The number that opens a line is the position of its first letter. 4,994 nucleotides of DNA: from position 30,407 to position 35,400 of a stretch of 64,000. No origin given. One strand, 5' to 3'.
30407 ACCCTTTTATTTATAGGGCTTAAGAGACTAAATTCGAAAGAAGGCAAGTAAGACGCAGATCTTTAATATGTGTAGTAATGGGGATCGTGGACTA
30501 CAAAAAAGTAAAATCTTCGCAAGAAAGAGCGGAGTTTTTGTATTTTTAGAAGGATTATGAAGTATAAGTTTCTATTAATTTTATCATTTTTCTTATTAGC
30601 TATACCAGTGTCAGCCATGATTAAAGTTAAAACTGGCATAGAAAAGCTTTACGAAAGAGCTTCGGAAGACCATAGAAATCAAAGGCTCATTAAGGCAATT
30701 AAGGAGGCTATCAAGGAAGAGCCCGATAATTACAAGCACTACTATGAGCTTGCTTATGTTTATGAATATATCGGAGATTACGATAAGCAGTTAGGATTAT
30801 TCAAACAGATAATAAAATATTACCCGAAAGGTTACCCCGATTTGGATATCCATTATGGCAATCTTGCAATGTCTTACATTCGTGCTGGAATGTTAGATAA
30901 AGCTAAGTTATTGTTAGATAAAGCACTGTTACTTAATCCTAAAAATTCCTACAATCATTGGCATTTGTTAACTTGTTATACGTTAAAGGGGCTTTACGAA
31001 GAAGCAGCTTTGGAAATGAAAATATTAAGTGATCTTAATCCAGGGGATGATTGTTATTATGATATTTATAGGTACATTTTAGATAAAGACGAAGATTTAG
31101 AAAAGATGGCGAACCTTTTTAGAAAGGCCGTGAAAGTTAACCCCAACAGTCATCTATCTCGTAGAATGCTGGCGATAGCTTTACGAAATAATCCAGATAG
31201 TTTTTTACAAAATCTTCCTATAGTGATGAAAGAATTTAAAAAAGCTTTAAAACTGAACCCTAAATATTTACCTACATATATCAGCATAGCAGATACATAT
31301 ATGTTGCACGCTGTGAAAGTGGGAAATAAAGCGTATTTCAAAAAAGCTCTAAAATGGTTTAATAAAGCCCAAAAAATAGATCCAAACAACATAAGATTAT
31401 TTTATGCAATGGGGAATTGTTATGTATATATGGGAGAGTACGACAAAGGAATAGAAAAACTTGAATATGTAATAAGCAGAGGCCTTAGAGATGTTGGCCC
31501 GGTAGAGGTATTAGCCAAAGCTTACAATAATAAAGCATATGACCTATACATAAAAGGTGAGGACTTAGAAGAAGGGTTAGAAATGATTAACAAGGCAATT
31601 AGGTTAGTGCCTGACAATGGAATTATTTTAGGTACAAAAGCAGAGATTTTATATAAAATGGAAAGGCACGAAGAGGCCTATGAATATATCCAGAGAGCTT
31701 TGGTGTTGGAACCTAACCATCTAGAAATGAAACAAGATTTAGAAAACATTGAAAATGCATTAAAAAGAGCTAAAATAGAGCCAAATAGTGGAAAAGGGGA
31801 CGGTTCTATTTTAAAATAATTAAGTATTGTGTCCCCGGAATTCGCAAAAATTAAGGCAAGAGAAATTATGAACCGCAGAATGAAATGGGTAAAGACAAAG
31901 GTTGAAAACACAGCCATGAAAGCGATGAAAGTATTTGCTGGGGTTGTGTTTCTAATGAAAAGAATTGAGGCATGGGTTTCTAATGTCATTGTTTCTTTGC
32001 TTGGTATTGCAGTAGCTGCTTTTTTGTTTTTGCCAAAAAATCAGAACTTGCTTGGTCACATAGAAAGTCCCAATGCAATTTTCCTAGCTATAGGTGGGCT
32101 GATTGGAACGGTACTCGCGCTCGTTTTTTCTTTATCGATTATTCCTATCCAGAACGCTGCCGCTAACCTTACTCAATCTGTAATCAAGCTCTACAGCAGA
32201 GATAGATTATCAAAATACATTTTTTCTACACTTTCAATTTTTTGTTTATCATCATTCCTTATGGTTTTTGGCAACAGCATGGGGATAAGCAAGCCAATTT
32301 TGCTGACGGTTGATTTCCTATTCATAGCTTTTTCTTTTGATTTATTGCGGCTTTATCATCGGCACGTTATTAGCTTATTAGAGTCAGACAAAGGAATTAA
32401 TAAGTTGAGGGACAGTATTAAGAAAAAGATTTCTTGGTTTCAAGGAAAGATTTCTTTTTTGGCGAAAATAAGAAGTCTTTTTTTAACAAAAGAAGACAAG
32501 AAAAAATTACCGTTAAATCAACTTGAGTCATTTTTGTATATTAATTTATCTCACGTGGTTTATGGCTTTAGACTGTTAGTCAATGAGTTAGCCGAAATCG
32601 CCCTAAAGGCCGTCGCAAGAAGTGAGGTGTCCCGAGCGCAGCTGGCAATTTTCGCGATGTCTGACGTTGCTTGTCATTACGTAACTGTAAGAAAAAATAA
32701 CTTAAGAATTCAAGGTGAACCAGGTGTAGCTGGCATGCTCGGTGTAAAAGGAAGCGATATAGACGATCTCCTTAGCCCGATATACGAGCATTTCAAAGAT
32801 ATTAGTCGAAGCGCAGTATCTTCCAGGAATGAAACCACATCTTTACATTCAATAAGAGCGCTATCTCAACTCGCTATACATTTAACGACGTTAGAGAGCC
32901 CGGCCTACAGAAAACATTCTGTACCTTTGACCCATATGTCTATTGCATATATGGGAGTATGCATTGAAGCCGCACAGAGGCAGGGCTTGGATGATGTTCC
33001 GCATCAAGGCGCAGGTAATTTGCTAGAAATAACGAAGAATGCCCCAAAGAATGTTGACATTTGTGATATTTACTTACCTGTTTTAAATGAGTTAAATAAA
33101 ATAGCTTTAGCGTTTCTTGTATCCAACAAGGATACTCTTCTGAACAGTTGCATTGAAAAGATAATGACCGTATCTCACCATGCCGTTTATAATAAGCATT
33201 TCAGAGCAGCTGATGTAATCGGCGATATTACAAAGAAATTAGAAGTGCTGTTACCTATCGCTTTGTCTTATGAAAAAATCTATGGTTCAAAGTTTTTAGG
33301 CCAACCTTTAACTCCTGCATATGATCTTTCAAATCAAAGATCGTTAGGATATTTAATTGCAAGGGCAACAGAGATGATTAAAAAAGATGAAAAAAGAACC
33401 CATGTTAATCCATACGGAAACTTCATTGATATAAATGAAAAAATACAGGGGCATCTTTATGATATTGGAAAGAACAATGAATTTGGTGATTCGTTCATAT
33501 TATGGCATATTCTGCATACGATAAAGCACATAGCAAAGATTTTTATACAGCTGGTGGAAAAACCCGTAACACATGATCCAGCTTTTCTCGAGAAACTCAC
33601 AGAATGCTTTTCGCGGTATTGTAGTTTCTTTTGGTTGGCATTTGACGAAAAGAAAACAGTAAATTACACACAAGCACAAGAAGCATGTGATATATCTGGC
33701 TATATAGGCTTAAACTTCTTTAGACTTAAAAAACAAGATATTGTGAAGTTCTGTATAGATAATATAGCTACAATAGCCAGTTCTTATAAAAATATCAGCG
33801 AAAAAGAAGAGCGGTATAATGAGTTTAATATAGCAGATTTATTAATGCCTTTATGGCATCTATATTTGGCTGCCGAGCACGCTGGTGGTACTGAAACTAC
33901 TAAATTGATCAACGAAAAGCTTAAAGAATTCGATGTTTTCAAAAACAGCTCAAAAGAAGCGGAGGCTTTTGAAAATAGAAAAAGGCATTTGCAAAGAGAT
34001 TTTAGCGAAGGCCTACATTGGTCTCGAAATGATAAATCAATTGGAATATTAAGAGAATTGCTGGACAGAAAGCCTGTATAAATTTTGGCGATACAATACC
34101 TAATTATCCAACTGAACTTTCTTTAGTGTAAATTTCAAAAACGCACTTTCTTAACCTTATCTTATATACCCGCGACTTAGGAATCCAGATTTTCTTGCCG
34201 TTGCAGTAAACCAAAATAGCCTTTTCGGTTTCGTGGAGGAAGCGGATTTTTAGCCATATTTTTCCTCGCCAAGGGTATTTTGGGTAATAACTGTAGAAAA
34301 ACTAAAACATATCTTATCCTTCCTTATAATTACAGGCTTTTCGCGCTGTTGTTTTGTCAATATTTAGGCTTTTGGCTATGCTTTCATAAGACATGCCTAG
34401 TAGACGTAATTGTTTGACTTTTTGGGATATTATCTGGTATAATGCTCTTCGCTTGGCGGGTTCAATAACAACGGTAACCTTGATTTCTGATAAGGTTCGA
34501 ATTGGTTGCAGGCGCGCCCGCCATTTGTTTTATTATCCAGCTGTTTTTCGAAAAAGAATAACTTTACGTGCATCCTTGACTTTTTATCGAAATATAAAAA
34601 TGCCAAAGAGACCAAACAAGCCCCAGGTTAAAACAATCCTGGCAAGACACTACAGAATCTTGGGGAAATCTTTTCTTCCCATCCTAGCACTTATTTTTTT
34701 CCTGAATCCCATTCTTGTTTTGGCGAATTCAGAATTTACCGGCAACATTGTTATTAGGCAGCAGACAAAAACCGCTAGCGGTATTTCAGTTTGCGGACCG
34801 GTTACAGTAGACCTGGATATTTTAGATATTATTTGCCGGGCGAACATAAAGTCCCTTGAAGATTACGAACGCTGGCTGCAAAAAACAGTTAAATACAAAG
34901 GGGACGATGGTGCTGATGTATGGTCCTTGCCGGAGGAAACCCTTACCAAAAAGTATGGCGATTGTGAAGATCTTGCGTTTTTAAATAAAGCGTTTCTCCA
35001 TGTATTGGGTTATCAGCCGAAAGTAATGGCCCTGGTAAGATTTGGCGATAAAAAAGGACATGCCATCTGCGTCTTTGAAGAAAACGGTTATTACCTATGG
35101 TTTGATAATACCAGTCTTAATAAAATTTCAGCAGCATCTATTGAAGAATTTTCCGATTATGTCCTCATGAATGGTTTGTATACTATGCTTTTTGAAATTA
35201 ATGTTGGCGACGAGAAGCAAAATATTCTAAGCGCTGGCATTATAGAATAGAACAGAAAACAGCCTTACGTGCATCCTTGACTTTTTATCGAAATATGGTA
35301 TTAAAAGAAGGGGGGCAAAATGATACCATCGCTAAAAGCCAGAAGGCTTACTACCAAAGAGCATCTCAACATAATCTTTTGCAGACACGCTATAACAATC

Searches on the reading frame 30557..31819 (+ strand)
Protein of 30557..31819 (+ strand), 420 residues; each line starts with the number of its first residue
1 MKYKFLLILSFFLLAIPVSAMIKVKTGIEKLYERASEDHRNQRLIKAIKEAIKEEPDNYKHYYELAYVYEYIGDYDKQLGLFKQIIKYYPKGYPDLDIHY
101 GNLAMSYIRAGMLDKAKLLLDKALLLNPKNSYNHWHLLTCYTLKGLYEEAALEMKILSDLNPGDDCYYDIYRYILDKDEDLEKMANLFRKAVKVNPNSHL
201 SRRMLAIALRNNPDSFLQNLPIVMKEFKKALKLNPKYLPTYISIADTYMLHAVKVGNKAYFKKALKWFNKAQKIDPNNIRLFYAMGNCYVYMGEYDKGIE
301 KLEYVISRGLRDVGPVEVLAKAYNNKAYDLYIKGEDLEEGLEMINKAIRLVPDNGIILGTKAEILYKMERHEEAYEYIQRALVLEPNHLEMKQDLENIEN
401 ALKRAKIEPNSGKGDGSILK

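Call 10: search_protein_families(library=pfam, proteins=[window:30557-31819:+], max_evalue=0.001)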
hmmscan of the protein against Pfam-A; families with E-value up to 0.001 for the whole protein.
window:30557-31819:+ (420 aa): 20 families
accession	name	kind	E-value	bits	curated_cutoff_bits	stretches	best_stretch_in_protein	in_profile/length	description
PF07719.23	TPR_2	-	1.2e-23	81.6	27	2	360-388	6-34/34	Tetratricopeptide repeat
PF13431.12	TPR_17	-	5.1e-22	76.7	24.4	1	49-78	3-32/34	Tetratricopeptide repeat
PF00515.34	TPR_1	-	5.5e-22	77.1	27.8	2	360-388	6-34/34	Tetratricopeptide repeat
PF14559.12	TPR_19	-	1.3e-18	67.5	25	1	73-131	5-59/68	Tetratricopeptide repeat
PF13428.12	TPR_14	-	1.5e-18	65.9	23.5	0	103-136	7-39/44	Tetratricopeptide repeat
PF13181.12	TPR_8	-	1.4e-17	62.7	25.7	0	100-130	4-34/34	Tetratricopeptide repeat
PF13432.12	TPR_16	-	5.1e-17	62.4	32.7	0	46-90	18-62/65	Tetratricopeptide repeat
PF13414.12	TPR_11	-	4.6e-11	42.7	26.8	1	262-291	11-40/42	TPR repeat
PF13424.12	TPR_12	-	7.1e-11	42.6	30.1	0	62-124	6-72/77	Tetratricopeptide repeat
PF23914.1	TPR_CcmH_CycH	-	1.1e-09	38.8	42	0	222-303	68-145/158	Cytochrome c-type biogenesis protein H TPR domain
PF13174.12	TPR_6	-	2.3e-09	37.7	26.3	0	62-91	3-32/33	Tetratricopeptide repeat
PF13371.12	TPR_9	-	3.5e-08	33.8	35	0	330-400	4-70/73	Tetratricopeptide repeat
PF12895.13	ANAPC3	-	1.3e-07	32.2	27.2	1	260-303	38-80/82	Anaphase-promoting complex, cyclosome, subunit 3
PF25063.1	ARM_TT21_C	-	1e-06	29.2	35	0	241-349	19-123/209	Tetratricopeptide repeat protein 21 C-terminal ARM domain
PF13176.12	TPR_7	-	3.7e-06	27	27.9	0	362-388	6-34/36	Tetratricopeptide repeat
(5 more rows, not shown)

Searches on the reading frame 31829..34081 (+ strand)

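Call 10: search_protein_families(library=pfam, proteins=[window:31829-34081:+], max_evalue=0.001)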
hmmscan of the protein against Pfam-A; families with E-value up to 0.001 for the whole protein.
window:31829-34081:+ (750 aa): 1 family
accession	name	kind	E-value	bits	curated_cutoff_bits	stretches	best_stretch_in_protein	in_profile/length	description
PF10011.15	DUF2254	-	1.5e-06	27.8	28.8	1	48-210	4-168/368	Predicted membrane protein (DUF2254)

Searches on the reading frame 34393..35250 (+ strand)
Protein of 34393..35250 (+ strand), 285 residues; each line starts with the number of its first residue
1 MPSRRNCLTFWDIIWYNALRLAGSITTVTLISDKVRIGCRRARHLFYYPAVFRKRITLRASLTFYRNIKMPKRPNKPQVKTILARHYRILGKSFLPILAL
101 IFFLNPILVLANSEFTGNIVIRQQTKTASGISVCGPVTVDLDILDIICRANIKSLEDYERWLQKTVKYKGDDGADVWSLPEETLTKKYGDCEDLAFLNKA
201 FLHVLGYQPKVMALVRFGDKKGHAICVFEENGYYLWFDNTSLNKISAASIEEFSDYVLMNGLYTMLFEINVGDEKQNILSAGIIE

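Call 10: search_protein_families(library=pfam, proteins=[window:34393-35250:+], max_evalue=0.001)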
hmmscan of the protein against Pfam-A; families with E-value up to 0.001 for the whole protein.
window:34393-35250:+ (285 aa): 2 families
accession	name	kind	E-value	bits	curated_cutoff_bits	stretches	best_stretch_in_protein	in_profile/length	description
PF04473.18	DUF553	-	5.9e-08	32.7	20.5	1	177-240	50-114/140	Transglutaminase-like domain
PF06035.17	Peptidase_C93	-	6.2e-05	23.3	27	1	151-240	38-128/162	Bacterial transglutaminase-like cysteine proteinase BTLCP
